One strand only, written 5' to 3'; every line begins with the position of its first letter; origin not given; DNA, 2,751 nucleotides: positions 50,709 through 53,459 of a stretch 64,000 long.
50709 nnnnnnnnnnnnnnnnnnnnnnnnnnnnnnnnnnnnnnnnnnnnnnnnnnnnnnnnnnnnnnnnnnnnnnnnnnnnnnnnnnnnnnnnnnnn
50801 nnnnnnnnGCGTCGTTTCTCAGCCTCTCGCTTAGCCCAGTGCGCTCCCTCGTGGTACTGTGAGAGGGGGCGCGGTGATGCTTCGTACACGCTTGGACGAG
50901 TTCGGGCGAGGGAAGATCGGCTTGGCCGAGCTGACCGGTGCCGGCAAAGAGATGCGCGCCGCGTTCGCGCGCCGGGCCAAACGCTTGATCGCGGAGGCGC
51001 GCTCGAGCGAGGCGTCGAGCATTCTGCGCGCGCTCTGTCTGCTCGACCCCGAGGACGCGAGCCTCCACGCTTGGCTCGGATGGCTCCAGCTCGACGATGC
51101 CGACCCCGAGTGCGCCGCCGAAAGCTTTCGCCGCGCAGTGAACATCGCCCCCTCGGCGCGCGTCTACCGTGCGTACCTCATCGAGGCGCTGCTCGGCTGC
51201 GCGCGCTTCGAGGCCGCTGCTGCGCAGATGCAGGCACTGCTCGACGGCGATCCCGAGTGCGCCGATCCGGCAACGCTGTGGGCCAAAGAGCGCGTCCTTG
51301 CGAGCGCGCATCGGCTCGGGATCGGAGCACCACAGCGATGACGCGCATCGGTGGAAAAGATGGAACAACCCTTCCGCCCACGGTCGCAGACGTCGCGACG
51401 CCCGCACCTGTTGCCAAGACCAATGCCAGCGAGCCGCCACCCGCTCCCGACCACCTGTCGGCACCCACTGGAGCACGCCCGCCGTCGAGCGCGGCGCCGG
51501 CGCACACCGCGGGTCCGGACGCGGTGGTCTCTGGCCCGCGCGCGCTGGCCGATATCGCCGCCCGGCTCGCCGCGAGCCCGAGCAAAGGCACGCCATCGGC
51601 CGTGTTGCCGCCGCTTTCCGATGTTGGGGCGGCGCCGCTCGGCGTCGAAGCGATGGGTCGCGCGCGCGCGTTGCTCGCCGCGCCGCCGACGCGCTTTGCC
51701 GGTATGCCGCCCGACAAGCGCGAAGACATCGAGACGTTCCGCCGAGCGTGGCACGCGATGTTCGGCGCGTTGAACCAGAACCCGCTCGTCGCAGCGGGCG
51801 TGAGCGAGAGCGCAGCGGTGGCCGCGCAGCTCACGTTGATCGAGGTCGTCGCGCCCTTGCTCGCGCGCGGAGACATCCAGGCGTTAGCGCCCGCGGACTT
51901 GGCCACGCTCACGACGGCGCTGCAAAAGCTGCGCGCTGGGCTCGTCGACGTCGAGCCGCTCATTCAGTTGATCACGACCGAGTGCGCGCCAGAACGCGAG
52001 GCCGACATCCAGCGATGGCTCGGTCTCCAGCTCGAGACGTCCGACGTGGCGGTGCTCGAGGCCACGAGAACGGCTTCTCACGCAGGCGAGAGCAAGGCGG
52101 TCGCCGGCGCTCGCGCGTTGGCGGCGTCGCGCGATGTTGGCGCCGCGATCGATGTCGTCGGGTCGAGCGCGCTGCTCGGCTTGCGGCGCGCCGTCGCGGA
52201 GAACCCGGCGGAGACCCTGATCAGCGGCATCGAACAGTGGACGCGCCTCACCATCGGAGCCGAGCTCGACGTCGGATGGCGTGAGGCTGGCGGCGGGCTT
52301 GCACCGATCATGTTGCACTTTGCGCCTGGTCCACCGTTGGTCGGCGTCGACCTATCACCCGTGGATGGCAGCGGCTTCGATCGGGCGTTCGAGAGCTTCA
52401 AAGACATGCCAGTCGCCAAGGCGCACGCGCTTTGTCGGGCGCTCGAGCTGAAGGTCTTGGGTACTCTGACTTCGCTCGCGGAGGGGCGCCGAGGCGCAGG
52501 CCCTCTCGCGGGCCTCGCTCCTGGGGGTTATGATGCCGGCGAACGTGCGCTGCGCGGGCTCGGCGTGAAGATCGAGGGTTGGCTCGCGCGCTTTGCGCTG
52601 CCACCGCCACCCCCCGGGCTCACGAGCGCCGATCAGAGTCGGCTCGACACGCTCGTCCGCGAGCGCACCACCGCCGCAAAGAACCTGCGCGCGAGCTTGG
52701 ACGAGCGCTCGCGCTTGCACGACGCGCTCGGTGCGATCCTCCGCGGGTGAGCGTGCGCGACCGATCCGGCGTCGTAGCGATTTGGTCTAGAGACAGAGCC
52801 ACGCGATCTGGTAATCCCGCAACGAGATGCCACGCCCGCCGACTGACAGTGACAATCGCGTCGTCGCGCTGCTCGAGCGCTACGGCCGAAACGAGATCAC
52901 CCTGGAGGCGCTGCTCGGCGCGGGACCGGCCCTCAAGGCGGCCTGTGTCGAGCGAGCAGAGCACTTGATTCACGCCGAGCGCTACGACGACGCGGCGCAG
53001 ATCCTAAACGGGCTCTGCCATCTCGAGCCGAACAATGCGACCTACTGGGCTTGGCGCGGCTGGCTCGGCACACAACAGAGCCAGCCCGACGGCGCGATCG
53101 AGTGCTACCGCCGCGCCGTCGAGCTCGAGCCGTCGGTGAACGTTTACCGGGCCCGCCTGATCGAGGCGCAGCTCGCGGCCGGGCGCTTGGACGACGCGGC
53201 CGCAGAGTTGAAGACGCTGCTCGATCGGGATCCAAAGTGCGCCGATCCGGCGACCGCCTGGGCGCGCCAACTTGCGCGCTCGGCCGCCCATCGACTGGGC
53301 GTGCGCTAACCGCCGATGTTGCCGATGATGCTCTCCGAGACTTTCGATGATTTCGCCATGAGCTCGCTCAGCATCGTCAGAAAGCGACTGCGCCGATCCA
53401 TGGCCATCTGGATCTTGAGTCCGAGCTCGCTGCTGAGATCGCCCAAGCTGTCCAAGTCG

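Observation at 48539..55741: T3SS translocon-like module (SycD-type chaperone plus IpaB/YopB-like pore protein plus paralogous chaperone/substrate pairs) with no injectisome core genes in the window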

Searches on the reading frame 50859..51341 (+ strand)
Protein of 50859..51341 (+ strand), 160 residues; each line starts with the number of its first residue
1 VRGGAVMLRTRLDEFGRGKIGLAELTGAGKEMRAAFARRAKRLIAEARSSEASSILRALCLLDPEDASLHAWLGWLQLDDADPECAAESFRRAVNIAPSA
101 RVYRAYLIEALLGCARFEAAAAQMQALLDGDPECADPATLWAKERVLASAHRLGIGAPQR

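Call 9: search_protein_families(library=pfam, proteins=[window:50859-51341:+], max_evalue=1)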
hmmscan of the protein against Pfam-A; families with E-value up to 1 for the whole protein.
window:50859-51341:+ (160 aa): 4 families
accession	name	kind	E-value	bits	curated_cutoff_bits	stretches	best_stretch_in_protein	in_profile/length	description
PF13428.12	TPR_14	-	0.00028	21.7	23.5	1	34-74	2-42/44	Tetratricopeptide repeat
PF13432.12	TPR_16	-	0.0013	19.5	32.7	1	39-100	3-64/65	Tetratricopeptide repeat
PF14559.12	TPR_19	-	0.0025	18.5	25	2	79-141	3-65/68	Tetratricopeptide repeat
PF23914.1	TPR_CcmH_CycH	-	0.0082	16.4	42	1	63-113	46-96/158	Cytochrome c-type biogenesis protein H TPR domain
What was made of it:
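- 50877..51341 (+): Gene C: a small TPR protein (154 aa from ATG 50877, or 160 aa from GTG 50859). It is the putative chaperone of D. TPR Pfam hits (call 9).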

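Call 10: search_protein_families(library=ncbifam, proteins=[window:50859-51341:+], max_evalue=1)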
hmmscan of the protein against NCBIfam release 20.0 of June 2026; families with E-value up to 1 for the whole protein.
window:50859-51341:+ (160 aa): 7 families
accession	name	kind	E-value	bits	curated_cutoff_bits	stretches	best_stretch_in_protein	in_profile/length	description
TIGR02917.1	PEP_TPR_lipo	equivalog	7e-08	30.8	312.2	1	32-135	668-770/899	XrtA/PEP-CTERM system TPR-repeat protein PrsT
NF052415.1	T3SS_chap_SctY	equivalog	0.00017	22.1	70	2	47-128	20-104/106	type III secretion apparatus assembly chaperone SctY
TIGR02552.1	LcrH_SycD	equivalog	0.00039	20.1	104.8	1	22-134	7-119/136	SycD/LcrH family type III secretion system chaperone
NF040959.1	MamA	equivalog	0.036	13.5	200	1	35-133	39-137/204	magnetosome protein MamA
TIGR03939.1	PGA_TPR_OMP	equivalog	0.04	12.1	366.65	1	36-135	398-497/800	poly-beta-1,6 N-acetyl-D-glucosamine export porin PgaA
NF033758.1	gliding_GltE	equivalog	0.042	12.8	225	1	56-134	212-289/411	adventurous gliding motility TPR repeat lipoprotein GltE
NF052304.1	CdsG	equivalog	0.2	11.8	170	1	50-107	25-82/133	CdsG family type III secretion system protein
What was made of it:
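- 50877..51341 (+): TIGR02552 gives 3.9e-4 and SctY 1.7e-4, both sub-threshold (call 10).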

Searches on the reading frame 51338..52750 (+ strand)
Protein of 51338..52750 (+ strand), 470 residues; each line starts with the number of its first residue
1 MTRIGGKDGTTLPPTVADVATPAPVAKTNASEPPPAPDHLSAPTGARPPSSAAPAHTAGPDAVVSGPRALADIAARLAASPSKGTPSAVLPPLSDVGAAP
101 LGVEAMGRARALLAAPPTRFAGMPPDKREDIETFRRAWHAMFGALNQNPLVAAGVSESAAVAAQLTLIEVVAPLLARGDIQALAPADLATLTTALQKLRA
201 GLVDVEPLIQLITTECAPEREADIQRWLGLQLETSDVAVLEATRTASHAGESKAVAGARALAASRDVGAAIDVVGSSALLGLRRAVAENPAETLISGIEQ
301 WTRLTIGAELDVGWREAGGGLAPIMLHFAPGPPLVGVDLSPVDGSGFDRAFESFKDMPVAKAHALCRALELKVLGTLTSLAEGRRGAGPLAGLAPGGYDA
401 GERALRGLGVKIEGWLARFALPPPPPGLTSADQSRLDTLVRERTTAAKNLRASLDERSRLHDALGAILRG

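Call 9: search_protein_families(library=pfam, proteins=[window:51338-52750:+], max_evalue=1)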
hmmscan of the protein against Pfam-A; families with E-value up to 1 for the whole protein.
window:51338-52750:+ (470 aa): 1 family
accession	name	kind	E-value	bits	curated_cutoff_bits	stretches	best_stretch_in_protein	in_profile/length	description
PF10109.15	Phage_TAC_7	-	0.09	13.3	25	1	155-197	36-76/79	Phage tail assembly chaperone proteins, E, or 41 or 14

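Call 10: search_protein_families(library=ncbifam, proteins=[window:51338-52750:+], max_evalue=1)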
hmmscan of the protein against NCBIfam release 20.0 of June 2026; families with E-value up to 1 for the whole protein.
window:51338-52750:+ (470 aa): 0 families

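Call 29: search_solved_structures(query=window:51338-52750:+, max_evalue=10, show_alignments=2)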
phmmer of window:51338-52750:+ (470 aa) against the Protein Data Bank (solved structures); distinct sequences matched with E-value up to 10: 0.

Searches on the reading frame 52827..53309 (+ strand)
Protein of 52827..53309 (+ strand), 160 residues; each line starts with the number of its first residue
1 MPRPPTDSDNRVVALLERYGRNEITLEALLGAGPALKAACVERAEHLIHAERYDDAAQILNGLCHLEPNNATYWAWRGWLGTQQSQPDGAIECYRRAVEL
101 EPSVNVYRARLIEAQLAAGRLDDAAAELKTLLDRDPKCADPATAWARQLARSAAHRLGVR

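Call 9: search_protein_families(library=pfam, proteins=[window:52827-53309:+], max_evalue=1)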
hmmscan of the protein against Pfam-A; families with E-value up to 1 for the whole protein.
window:52827-53309:+ (160 aa): 19 families
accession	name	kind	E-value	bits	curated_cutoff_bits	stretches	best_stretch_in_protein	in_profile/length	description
PF13432.12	TPR_16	-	1.1e-12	48.6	32.7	4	83-137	9-63/65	Tetratricopeptide repeat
PF14559.12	TPR_19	-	1.1e-12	48.5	25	2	83-142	3-62/68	Tetratricopeptide repeat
PF13428.12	TPR_14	-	8.8e-10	38.7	23.5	3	42-77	6-41/44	Tetratricopeptide repeat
PF07719.23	TPR_2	-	2.7e-09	36.9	27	1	71-103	1-33/34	Tetratricopeptide repeat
PF13414.12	TPR_11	-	1.7e-07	31.3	26.8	1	83-103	6-26/42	TPR repeat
PF00515.34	TPR_1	-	6.1e-06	26.3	27.8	1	77-103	7-33/34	Tetratricopeptide repeat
PF13181.12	TPR_8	-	1.6e-05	25.1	25.7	1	71-103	1-33/34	Tetratricopeptide repeat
PF23914.1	TPR_CcmH_CycH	-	4.1e-05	23.9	42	1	65-137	44-119/158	Cytochrome c-type biogenesis protein H TPR domain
PF13371.12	TPR_9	-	4.5e-05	23.8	35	1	48-116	6-72/73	Tetratricopeptide repeat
PF13429.12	TPR_15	-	6.9e-05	22.8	26.2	1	66-137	142-215/280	Tetratricopeptide repeat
PF13174.12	TPR_6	-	0.00042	21.2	26.3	0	111-137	6-32/33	Tetratricopeptide repeat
PF03704.23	BTAD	-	0.0011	19.8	22.1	1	92-136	49-93/146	Bacterial transcriptional activator domain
PF14561.12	TPR_20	-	0.0039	17.9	25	1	87-140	4-57/90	Tetratricopeptide repeat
PF09613.16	HrpB1_HrpK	-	0.0044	17.1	29.3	2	49-106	23-80/126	Bacterial type III secretion protein (HrpB1_HrpK)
PF25060.1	ARM_TT21_2nd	-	0.038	13.9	27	1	57-142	43-127/270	Tetratricopeptide repeat protein 21 second ARM domain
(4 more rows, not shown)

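Call 10: search_protein_families(library=ncbifam, proteins=[window:52827-53309:+], max_evalue=1)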
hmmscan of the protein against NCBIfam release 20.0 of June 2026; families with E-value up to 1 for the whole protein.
window:52827-53309:+ (160 aa): 17 families
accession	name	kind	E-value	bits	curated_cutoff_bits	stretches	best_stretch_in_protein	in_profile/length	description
TIGR02917.1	PEP_TPR_lipo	equivalog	5.3e-09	34.5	312.2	1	34-137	156-259/899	XrtA/PEP-CTERM system TPR-repeat protein PrsT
TIGR02552.1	LcrH_SycD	equivalog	1.1e-08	34.9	104.8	1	24-136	5-117/136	SycD/LcrH family type III secretion system chaperone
NF052415.1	T3SS_chap_SctY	equivalog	6e-07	29.9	70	2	18-99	21-105/106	type III secretion apparatus assembly chaperone SctY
NF052400.1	M48_BAM_BepA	equivalog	2.3e-05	23.4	570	1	42-137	312-407/483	beta-barrel assembly-enhancing protease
TIGR03939.1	PGA_TPR_OMP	equivalog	0.00023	19.5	366.65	1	41-152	399-509/800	poly-beta-1,6 N-acetyl-D-glucosamine export porin PgaA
NF040959.1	MamA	equivalog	0.00027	20.4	200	1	33-107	101-176/204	magnetosome protein MamA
NF007302.0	PRK09782.1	equivalog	0.00095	17.2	1223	1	69-153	574-660/990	phage receptor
NF008757.0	PRK11788.1-5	equivalog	0.0065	15.7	363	1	40-151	183-294/388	lipopolysaccharide assembly protein LapB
NF041054.1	WAxxUGC_long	equivalog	0.01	15.1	300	1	35-76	274-317/354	ResA-like WAxxUGC motif-containing protein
NF007468.0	PRK10049.1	equivalog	0.021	13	1043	1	84-151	114-182/817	poly-beta-1,6 N-acetyl-D-glucosamine export porin PgaA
NF033762.1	social_mot_Tgl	equivalog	0.031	13.6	225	1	85-128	80-123/252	social motility TPR repeat lipoprotein Tgl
TIGR02795.1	tol_pal_ybgF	equivalog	0.038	14.6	90.1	1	41-125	6-93/119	tol-pal system protein YbgF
TIGR00990.1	3a0801s09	subfamily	0.045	12.4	757.25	1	50-136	307-396/615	mitochondrial import receptor subunit TOM70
TIGR02521.1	type_IV_pilW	equivalog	0.046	13.3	154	0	41-103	35-97/234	type IV pilus biogenesis/stability protein PilW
NF033920.0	C39_PA2778_fam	equivalog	0.047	13.1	150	1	34-102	187-255/255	PA2778 family cysteine peptidase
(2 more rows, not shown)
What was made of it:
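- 52827..53309 (+): Gene E: a 160-aa small TPR protein. It is the putative chaperone of F. TIGR02552 gives 1.1e-8 and SctY 6e-7, both sub-threshold, while the generic PrsT TPR gives 5e-9 (call 10).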

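Call 30: search_solved_structures(query=window:52827-53309:+, max_evalue=0.01)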
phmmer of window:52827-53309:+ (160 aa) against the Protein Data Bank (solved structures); distinct sequences matched with E-value up to 0.01: 73 (the best 60 are shown).
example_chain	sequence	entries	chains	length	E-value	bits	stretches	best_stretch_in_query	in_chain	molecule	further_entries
9qhb_A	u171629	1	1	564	1.4e-17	67.3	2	52-140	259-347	Engineered tetratricopeptide repeat protein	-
8bu0_A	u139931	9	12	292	4.1e-14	56.1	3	52-140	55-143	Consensus tetratricopeptide repeat protein | Crystal structure of an 8-repeat consensus TPR superhelix with Zinc. | Monomer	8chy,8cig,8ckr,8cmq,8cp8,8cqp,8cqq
6b85_J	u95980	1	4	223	7.3e-14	55.2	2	50-137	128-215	TMHC4_R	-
7yeh_B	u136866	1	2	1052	6.7e-11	45.6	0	83-140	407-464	UDP-N-acetylglucosamine--peptide N-acetylglucosaminyltransferase 110 kDa subunit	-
7yea_A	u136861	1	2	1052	6.7e-11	45.6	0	83-140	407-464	UDP-N-acetylglucosamine--peptide N-acetylglucosaminyltransferase 110 kDa subunit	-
7ntf_A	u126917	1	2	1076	6.8e-11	45.6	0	84-140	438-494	Isoform 1 of UDP-N-acetylglucosamine--peptide N-acetylglucosaminyltransferase 110 kDa subu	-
9qhc_A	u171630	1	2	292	8e-10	42.1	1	52-140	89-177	Engineered tetratricopeptide repeat protein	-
1na0_A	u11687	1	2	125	4.1e-09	39.8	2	52-105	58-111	designed protein CTPR3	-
1w3b_A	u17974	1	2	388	5.2e-09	39.5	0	49-140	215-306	UDP-N-ACETYLGLUCOSAMINE--PEPTIDE N-ACETYLGLUCOSAMINYLTRANSFERASE 110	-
6eou_A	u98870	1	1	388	1.2e-08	38.2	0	48-140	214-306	UDP-N-acetylglucosamine--peptide N-acetylglucosaminyltransferase 110 kDa subunit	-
9gzg_A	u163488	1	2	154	1.9e-08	37.6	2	51-139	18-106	Engineered CTPR protein with glutamic acids for conductivity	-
2fo7_A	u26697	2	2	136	2.2e-07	34.2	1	52-139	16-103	SYNTHETIC CONSENSUS TPR PROTEIN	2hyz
8ch0_A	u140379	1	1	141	2.5e-07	34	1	52-139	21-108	Consensus tetratricopeptide repeat protein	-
6vfi_B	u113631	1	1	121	3.1e-07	33.7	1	53-103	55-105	O43_dn18B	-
6v8e_A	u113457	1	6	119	5e-07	33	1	53-105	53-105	Designed protein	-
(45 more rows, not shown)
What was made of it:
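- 52827..53309 (+): PDB hits are all generic TPRs (call 30).
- On Class III large-subunit chaperone (YscG/PscG) or SctY, for C and E: PDB hits are generic TPRs (call 30).
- Checked: C and E match generic TPR models about as well as T3SS chaperone models (calls 10, 30).
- C and E match generic TPR models as well as T3SS ones (calls 10, 30).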
